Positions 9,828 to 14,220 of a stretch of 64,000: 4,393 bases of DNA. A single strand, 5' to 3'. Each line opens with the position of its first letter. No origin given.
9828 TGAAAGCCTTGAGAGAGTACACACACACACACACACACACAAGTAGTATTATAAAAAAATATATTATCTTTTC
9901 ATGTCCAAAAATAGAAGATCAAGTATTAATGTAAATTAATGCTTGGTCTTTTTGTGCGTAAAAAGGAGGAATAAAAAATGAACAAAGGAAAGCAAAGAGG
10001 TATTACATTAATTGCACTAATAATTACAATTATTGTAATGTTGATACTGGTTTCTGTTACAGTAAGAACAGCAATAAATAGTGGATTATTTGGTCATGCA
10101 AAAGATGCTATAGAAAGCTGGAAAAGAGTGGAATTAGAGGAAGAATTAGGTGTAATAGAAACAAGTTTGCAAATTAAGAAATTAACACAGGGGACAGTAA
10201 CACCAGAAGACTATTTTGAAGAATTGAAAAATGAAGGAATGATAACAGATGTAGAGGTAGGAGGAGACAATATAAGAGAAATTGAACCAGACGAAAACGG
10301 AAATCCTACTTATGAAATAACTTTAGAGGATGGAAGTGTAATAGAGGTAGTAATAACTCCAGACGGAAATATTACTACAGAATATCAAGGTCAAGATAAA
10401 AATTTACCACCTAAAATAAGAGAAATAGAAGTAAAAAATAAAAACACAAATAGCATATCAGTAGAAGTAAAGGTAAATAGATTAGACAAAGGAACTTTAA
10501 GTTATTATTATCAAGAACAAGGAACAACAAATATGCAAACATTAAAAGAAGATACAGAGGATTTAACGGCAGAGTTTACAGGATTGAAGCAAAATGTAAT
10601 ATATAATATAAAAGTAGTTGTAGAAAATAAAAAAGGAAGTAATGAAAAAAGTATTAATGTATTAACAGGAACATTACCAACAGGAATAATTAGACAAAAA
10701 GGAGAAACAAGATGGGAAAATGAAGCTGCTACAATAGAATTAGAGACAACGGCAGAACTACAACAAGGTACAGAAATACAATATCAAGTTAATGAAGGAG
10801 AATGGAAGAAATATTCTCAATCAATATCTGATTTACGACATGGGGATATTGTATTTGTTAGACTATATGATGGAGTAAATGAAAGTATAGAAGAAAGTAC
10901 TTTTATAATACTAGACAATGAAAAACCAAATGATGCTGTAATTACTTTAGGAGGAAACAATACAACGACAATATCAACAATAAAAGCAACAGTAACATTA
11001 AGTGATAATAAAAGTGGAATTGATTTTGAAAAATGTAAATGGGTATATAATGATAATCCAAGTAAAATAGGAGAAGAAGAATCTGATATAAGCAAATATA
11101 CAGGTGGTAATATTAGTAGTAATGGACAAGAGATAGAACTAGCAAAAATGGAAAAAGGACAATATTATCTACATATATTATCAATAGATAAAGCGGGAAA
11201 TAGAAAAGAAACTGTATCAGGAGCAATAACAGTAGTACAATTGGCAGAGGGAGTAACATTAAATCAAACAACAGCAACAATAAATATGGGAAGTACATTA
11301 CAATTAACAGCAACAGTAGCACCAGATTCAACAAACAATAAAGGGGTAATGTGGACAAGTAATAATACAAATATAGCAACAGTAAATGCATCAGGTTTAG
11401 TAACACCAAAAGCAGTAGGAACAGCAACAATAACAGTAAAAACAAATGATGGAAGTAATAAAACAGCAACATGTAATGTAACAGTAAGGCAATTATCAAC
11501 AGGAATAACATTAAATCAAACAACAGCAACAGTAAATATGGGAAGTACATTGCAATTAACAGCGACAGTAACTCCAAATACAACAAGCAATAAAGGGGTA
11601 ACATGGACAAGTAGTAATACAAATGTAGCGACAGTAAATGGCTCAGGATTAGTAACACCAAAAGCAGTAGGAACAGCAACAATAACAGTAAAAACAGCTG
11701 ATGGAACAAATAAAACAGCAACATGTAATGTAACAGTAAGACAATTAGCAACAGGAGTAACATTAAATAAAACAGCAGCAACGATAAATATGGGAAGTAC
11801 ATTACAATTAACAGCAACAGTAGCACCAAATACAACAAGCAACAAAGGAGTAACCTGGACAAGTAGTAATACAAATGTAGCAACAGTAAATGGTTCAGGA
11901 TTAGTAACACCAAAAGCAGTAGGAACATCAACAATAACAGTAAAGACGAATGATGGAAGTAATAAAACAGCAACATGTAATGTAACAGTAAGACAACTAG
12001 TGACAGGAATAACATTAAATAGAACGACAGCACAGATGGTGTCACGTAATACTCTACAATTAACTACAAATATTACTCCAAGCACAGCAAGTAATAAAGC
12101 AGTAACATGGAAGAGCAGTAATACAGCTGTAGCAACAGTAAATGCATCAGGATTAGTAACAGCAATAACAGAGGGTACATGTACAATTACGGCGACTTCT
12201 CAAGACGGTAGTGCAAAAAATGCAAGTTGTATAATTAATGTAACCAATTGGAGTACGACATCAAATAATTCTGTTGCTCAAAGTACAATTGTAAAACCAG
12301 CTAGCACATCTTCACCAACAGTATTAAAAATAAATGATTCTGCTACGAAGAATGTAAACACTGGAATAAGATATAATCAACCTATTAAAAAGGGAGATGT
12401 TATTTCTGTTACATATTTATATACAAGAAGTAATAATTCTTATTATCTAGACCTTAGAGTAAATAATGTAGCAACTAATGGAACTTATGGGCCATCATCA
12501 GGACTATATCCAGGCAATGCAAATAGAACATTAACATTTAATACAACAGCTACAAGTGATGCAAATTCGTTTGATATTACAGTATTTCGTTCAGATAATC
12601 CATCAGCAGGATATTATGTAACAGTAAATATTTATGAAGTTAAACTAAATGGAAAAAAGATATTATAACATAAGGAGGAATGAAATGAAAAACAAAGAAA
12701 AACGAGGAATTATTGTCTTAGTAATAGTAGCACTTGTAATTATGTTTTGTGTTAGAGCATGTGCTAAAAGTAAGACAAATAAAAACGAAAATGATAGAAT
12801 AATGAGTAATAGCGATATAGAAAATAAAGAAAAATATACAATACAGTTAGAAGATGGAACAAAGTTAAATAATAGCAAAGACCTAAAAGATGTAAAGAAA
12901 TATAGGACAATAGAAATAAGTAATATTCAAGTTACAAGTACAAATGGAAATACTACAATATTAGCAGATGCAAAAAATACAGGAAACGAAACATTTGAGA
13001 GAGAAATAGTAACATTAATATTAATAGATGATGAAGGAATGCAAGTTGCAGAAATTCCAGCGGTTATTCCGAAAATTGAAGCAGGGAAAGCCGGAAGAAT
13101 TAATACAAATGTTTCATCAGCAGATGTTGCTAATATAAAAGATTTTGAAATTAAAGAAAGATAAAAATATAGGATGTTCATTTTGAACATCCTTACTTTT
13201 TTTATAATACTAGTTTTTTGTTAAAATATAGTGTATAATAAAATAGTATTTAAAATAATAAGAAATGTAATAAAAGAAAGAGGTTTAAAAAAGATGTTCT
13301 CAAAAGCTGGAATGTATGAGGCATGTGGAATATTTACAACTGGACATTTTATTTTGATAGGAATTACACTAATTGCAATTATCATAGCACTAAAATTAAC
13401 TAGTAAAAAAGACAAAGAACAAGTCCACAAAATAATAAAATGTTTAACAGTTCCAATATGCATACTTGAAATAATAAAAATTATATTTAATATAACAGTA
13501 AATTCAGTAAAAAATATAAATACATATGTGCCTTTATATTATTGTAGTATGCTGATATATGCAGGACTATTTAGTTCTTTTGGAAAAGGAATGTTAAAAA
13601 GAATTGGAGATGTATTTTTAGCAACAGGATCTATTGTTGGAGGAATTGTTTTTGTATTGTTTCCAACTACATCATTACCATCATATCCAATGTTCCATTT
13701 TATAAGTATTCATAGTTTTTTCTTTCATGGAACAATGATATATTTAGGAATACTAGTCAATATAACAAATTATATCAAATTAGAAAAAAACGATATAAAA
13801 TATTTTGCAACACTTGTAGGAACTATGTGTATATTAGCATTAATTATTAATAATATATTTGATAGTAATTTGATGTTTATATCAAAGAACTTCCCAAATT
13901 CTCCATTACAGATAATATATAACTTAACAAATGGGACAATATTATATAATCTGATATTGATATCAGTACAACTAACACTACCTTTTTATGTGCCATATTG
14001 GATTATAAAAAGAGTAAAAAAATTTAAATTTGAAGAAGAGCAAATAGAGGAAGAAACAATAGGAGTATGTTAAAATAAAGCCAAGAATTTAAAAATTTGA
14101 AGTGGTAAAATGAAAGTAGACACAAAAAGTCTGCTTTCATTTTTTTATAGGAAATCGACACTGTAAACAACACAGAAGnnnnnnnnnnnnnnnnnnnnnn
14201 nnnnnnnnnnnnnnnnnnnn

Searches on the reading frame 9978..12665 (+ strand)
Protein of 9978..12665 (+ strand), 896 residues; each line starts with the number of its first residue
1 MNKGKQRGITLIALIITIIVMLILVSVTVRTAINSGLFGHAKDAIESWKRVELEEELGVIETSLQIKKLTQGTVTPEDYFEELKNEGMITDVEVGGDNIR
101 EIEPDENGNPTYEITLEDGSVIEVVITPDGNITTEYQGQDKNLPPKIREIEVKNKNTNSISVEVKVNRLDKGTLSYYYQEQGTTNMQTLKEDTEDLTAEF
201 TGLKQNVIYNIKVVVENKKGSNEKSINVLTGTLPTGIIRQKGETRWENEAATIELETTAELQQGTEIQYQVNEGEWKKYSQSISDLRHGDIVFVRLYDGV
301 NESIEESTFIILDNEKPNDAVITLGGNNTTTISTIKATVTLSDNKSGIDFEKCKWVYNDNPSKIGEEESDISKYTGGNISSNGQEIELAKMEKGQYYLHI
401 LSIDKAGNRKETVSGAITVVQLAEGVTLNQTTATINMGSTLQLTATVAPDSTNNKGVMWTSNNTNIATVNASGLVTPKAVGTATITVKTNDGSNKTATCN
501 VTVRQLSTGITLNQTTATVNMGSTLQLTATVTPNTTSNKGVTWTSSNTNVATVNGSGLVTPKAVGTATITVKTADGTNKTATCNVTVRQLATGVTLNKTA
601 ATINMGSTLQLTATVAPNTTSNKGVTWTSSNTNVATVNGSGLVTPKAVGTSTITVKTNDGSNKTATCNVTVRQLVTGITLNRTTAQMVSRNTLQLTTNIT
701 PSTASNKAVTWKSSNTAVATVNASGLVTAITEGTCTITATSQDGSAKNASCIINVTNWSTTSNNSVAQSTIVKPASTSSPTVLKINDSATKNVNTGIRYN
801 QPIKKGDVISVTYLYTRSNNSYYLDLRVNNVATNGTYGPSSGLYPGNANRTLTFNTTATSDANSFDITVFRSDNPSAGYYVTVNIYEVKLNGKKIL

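Call 92: search_protein_families(library=pfam, proteins=[window:9978-12665:+], max_evalue=0.00001)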
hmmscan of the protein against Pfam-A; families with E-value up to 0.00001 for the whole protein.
window:9978-12665:+ (896 aa): 2 families
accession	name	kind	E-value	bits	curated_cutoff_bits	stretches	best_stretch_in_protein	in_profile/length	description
PF02368.24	Big_2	-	5e-61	203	22.8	4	675-747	2-74/79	Bacterial Ig-like domain (group 2)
PF22359.2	Big-like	-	2.4e-15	56.9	27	0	459-504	5-47/48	Bacterial Ig-like domain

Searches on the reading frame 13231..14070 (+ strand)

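Call 92: search_protein_families(library=pfam, proteins=[window:13231-14070:+], max_evalue=0.00001)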
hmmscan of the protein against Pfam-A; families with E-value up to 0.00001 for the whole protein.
window:13231-14070:+ (280 aa): 1 family
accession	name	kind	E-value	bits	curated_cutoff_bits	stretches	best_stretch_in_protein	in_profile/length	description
PF14808.11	TMEM164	-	9.2e-20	71.5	25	1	35-243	2-209/217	TMEM164 family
